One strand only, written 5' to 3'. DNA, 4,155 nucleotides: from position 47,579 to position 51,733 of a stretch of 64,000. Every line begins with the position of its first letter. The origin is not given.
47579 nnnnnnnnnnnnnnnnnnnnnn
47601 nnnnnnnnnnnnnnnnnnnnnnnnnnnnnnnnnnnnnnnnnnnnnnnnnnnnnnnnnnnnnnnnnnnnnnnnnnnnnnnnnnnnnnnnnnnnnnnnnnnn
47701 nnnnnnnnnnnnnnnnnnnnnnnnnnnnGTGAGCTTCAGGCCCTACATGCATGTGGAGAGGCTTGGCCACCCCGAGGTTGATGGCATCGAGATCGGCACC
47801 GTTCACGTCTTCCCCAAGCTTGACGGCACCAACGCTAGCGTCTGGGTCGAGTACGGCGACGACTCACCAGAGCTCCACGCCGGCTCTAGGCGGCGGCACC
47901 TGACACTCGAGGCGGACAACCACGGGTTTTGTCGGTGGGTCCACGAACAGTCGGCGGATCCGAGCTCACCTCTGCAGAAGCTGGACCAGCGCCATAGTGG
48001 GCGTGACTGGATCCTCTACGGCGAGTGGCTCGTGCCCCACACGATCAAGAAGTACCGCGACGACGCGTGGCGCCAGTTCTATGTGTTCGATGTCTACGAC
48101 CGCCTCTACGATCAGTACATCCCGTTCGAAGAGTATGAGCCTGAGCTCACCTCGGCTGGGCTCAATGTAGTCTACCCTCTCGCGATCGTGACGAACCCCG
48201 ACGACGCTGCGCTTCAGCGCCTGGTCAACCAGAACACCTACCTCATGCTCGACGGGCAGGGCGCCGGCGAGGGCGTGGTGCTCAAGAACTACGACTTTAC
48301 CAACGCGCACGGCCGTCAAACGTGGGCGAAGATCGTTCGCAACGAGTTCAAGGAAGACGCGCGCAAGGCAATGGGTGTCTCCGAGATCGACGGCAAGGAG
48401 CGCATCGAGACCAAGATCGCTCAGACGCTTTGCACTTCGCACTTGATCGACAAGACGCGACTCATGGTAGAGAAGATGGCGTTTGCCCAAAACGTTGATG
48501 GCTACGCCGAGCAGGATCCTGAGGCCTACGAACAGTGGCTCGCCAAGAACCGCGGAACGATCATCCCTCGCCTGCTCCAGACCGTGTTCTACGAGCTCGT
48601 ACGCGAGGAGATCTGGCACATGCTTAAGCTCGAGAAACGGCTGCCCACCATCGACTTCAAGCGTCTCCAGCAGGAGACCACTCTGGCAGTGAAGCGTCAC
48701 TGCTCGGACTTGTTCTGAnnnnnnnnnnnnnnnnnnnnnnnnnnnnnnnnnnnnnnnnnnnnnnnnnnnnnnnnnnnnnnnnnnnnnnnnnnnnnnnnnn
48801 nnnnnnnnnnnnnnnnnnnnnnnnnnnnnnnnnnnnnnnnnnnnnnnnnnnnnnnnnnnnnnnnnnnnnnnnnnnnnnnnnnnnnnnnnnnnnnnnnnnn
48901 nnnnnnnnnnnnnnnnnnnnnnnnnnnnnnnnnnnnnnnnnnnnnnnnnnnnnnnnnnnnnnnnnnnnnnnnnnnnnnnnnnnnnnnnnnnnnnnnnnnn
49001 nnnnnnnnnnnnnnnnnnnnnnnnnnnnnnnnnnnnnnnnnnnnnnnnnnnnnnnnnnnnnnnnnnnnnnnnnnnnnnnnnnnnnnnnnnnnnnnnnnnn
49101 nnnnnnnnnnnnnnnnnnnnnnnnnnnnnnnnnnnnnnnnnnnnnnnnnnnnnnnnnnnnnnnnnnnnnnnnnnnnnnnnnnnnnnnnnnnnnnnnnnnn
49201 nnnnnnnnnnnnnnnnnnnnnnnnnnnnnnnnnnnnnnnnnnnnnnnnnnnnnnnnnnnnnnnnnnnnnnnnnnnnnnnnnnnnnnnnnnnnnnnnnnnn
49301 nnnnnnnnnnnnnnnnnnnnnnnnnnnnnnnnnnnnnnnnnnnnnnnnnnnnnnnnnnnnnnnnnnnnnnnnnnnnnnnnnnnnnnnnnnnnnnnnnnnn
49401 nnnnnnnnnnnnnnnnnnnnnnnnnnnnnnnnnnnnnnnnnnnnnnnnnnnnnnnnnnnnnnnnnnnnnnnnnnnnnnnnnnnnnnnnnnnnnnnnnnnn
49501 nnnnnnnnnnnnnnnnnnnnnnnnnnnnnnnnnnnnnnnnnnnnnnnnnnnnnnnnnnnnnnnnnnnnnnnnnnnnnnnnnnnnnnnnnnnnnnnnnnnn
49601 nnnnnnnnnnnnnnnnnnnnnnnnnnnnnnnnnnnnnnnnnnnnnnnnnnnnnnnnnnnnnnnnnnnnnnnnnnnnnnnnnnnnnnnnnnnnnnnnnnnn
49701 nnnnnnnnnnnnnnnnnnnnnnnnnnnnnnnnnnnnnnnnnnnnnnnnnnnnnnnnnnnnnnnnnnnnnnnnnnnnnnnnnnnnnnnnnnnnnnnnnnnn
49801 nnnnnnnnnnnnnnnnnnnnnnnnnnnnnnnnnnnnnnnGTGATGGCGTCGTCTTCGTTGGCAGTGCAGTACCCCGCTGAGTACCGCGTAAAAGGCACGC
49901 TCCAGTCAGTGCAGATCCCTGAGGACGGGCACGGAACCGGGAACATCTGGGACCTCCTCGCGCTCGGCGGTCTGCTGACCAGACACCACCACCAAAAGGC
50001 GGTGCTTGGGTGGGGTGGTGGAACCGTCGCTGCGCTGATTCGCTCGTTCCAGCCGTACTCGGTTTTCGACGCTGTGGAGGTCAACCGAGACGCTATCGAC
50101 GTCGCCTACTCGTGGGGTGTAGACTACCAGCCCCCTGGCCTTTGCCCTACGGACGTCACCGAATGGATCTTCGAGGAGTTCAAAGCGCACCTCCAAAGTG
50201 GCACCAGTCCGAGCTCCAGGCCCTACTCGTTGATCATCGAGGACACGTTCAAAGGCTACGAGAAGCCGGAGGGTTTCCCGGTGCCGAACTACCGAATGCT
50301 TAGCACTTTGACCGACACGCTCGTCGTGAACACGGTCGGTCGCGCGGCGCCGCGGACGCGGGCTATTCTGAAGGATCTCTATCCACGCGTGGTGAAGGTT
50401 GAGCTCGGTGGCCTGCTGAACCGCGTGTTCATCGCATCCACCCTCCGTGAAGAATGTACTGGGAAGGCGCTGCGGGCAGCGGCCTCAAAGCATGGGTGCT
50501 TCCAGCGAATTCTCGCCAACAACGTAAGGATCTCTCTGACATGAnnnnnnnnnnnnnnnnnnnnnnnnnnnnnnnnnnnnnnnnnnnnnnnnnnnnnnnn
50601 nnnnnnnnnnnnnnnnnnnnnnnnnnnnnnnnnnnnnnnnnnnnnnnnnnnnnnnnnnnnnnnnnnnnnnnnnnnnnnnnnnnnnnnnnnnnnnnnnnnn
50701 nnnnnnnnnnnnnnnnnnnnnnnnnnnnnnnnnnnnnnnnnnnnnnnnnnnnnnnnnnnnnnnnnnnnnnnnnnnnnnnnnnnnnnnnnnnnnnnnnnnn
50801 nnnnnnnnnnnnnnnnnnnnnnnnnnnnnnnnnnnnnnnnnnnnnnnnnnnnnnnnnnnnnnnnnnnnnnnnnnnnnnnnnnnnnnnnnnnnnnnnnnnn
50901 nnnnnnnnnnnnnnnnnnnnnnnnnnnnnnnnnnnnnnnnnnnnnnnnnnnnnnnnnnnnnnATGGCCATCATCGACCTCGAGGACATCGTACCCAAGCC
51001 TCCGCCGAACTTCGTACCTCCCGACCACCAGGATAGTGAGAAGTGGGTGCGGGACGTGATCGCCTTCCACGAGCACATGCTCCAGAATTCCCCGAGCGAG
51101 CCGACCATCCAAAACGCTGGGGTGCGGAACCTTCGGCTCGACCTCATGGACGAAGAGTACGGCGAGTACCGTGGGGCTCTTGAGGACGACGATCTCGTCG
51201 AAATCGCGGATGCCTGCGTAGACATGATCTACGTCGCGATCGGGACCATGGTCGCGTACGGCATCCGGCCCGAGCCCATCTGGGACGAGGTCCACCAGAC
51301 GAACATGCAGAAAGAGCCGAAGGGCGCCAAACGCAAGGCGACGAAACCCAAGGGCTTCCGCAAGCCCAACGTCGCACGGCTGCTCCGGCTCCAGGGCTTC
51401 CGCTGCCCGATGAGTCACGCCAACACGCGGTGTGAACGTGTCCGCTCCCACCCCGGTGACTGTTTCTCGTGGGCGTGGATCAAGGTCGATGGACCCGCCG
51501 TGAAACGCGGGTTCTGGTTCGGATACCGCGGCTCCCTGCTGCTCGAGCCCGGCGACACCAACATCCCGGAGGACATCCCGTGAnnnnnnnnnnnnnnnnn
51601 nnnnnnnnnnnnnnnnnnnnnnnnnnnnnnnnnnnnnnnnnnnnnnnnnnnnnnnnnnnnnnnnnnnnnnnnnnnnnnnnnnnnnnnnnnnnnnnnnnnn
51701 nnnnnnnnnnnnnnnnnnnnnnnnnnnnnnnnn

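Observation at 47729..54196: Cluster of translation-rescue and RNA-end-healing genes: Rnl2-like ligase, ArfB-like factor, MazG, P-loop kinase, HAD phosphatase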

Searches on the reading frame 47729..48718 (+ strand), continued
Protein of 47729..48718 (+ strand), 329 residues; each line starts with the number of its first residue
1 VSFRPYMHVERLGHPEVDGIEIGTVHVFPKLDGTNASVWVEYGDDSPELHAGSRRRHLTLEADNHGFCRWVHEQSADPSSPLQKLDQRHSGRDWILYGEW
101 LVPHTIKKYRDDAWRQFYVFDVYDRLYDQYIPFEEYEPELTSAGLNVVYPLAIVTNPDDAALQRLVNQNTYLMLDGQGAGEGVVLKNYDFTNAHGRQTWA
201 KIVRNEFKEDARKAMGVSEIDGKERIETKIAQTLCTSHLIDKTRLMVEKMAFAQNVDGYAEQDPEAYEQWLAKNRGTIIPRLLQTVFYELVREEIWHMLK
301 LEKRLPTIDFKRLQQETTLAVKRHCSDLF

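Call 93: find_related_loci(query=A5, collection=viral_contigs, flank=10000)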
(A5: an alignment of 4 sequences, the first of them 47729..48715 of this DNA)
Query A5 (329 aa) in viral_contigs; peptide patterns used: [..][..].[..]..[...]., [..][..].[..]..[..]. (x = any residue, [..] = any of these).
599 stretches matched a pattern (row limit reached: there are more); 440 encode a relative of the query (tblastn E <= 1e-3); the best 80 are kept; 80 distinct loci.
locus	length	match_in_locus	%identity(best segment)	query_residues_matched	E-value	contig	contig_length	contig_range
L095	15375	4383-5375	49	1-329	2e-98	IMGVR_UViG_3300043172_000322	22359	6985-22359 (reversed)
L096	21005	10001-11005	49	1-329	1e-97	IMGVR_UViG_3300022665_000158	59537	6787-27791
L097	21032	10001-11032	49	1-329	4e-97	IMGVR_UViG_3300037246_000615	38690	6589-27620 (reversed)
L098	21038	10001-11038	46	1-329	1e-96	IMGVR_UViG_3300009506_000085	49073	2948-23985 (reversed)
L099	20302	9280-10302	46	1-329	6e-95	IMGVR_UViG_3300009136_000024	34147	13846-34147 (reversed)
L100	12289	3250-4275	48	1-329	8e-93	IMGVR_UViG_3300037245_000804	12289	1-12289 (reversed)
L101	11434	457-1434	47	1-329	5e-88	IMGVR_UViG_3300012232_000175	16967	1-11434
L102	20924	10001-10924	44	1-329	1e-87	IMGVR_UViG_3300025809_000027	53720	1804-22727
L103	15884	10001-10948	47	3-329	6e-86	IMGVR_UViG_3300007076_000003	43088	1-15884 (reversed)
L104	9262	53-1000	47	3-329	6e-86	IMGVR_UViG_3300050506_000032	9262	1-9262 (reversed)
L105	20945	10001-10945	47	1-329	5e-86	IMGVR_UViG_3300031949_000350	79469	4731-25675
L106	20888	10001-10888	46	1-329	9e-85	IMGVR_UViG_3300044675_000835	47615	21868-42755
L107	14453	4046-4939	47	1-329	1e-84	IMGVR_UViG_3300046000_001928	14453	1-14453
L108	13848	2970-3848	46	6-329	1e-84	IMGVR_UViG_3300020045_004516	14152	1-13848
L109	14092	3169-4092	43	1-329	1e-84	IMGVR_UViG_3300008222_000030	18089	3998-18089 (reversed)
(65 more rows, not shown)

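Call 98: search_protein_families(library=pfam, alignment_id=A7, max_evalue=0.0001)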
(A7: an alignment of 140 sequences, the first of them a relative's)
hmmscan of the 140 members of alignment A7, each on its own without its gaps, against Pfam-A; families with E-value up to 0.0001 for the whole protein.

A. member 1, L102:7375-8124:+ (250 aa): 0 families

B. families by the number of members that match (of 140 scanned): 60 families (the first 25 are shown)
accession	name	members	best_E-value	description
PF01139.22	RtcB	4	7.2e-128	tRNA-splicing ligase RtcB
PF02867.20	Ribonuc_red_lgC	4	3.3e-111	Ribonucleotide reductase, barrel domain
PF04851.21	ResIII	4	1.4e-21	Type III restriction enzyme, res subunit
PF18909.5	dGTP_diPhyd_N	3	2.5e-34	dATP/dGTP diphosphohydrolase, N-terminal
PF03796.21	DnaB_C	3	6.4e-14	DnaB-like helicase C terminal domain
PF13481.12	AAA_25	3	4.3e-08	AAA domain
PF01367.25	5_3_exonuc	3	2.2e-06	5'-3' exonuclease, C-terminal SAM fold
PF14743.12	DNA_ligase_OB_2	2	1.2e-13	DNA ligase OB-like domain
PF00271.37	Helicase_C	2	1.1e-12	Helicase conserved C-terminal domain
PF21995.1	RNR-II_ins_dom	2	7.9e-12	B12-dependent ribonucleotide reductase, insertion domain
PF00270.35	DEAD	2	3.1e-10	DEAD/DEAH box helicase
PF02739.22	5_3_exonuc_N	2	2.9e-09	5'-3' exonuclease, N-terminal resolvase-like domain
PF01068.26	DNA_ligase_A_M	2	8e-09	ATP dependent DNA ligase domain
PF03819.22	MazG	2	1.3e-07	MazG nucleotide pyrophosphohydrolase domain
PF07505.17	DUF5131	1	3.2e-78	Protein of unknown function (DUF5131)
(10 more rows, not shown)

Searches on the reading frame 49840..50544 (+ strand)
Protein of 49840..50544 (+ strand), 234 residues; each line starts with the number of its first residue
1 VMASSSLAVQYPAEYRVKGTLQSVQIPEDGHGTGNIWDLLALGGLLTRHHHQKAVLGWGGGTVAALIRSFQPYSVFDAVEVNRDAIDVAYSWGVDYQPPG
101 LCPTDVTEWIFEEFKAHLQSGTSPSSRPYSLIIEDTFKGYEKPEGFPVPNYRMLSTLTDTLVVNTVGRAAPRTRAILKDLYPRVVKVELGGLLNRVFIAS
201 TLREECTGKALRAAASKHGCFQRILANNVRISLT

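Call 3: search_protein_families(library=pfam, proteins=[window:49840-50544:+], max_evalue=0.01)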
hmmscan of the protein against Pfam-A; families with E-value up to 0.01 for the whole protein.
window:49840-50544:+ (234 aa): 0 families

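Call 4: search_protein_families(library=phrogs, proteins=[window:49840-50544:+], max_evalue=0.001)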
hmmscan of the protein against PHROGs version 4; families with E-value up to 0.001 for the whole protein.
window:49840-50544:+ (234 aa): 0 families

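Call 6: search_protein_families(library=ncbifam, proteins=[window:49840-50544:+], max_evalue=0.01)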
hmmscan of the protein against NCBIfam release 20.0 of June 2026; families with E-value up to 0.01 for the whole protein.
window:49840-50544:+ (234 aa): 0 families
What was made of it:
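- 49843..50544 (+): ORF233, function unknown. It has a Rossmann-like G-rich motif. The methyltransferase resemblance is weak and not significant. No Pfam, PHROG or NCBIfam hit (calls 3, 4, 6).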

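Call 91: search_solved_structures(query=window:49843-50541:+, max_evalue=10)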
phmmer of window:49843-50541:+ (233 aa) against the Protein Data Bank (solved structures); distinct sequences matched with E-value up to 10: 3.
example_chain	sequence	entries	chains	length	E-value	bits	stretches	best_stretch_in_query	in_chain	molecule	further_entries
5wcj_A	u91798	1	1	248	0.15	14.5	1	53-92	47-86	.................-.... protein 13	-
1ud9_A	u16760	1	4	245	1.1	11.7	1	136-200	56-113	DNA polymerase sliding clamp A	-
13qx_A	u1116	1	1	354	1.2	11.7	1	42-107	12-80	Papain-like protease nsp3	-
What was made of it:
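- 49843..50544 (+): PDB phmmer gives METTL13 at E=0.15 only (call 91).
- Tried and rejected: ORF233 as a PrmC-like or other methyltransferase: only an insignificant METTL13 match, E=0.15 (call 91).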

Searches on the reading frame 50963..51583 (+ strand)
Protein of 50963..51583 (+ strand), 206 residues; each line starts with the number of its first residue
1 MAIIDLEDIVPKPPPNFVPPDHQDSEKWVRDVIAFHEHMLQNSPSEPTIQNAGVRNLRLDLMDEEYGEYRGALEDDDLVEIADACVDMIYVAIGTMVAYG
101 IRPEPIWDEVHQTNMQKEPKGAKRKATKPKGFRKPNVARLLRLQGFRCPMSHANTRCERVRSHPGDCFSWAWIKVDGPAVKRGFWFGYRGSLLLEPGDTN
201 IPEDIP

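Call 3: search_protein_families(library=pfam, proteins=[window:50963-51583:+], max_evalue=0.01)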
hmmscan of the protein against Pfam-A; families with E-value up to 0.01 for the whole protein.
window:50963-51583:+ (206 aa): 1 family
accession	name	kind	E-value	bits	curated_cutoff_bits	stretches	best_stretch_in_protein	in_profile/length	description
PF01503.22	PRA-PH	-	7e-17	62.1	21.3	1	34-114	3-86/86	Phosphoribosyl-ATP pyrophosphohydrolase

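Call 4: search_protein_families(library=phrogs, proteins=[window:50963-51583:+], max_evalue=0.001)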
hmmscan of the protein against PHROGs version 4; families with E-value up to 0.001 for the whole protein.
window:50963-51583:+ (206 aa): 5 families
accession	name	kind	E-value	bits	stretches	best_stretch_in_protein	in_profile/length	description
phrog_671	-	other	6.9e-27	95.2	1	13-142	522-658/678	nucleotide pyrophosphohydrolase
phrog_18404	-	other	2.1e-15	57.6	1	43-143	37-144/264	hydrolase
phrog_4159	-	other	6.4e-13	49.6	1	27-118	110-219/270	nucleotide pyrophosphohydrolase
phrog_12019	-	other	2.5e-09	38.2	1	50-141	141-240/241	MazG-like pyrophosphatase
phrog_38514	-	unknown function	3.6e-07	31.2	1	44-133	24-109/348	-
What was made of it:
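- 50963..51583 (+): MazG-like all-alpha NTP pyrophosphohydrolase with a C-terminal extension of about 65 aa. PRA-PH 7e-17; phrog_671 6.9e-27 (calls 3, 4).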

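Call 6: search_protein_families(library=ncbifam, proteins=[window:50963-51583:+], max_evalue=0.01)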
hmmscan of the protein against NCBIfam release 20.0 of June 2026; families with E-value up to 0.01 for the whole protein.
window:50963-51583:+ (206 aa): 0 families

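Call 90: search_solved_structures(query=window:50963-51580:+, max_evalue=1, show_alignments=1)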
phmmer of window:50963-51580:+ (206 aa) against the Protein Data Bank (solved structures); distinct sequences matched with E-value up to 1: 11.
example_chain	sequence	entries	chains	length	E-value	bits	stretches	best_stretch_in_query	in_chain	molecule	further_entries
5i0m_A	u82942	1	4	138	2.7e-09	40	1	35-141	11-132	DR2231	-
5hva_A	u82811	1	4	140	1.4e-08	37.6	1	35-141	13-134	DR2231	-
2yeu_A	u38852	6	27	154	1.6e-08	37.5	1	35-141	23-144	DR2231 | MAZG-LIKE NUCLEOSIDE TRIPHOSPHATE PYROPHOSPHOHYDROLASE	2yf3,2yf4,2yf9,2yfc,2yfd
5hwu_A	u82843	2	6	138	8.9e-08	35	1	71-141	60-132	DR2231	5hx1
5i0j_A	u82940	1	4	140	9.1e-08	35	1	71-141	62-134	DR2231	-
5hyl_A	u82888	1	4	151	1e-07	34.9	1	71-141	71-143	DR2231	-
5hzz_A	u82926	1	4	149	1.1e-07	34.8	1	71-141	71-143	DR2231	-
3nl9_A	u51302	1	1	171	0.00061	22.5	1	66-132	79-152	putative NTP pyrophosphohydrolase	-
2v9z_A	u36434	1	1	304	0.41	13.3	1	100-141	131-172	HALOALKANE DEHALOGENASE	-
3sk0_A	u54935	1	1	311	0.42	13.2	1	100-141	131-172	Haloalkane dehalogenase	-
8ed4_I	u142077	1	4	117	0.7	12.5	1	106-153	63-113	C-type cytochrome c552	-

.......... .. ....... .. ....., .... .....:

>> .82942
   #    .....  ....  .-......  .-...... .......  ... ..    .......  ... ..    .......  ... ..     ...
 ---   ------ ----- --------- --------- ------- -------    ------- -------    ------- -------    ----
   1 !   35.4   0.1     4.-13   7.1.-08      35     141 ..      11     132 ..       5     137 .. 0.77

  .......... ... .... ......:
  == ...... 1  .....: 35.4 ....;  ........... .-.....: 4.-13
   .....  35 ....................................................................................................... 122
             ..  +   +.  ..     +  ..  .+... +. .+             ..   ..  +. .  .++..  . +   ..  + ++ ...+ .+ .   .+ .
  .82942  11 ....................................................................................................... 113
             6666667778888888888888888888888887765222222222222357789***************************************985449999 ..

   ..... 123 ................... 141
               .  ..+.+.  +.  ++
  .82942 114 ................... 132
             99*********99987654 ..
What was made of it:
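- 50963..51583 (+): The closest solved structure is D. radiodurans DR2231 (MazG-like) at 2.7e-9 (call 90).
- Closest known: T4 gp1 dNMP kinase with phage MazG/dNTP pyrophosphatases. Same: The MazG-like enzyme resembles DR2231 (call 90).
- MazG resembles DR2231 (call 90).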
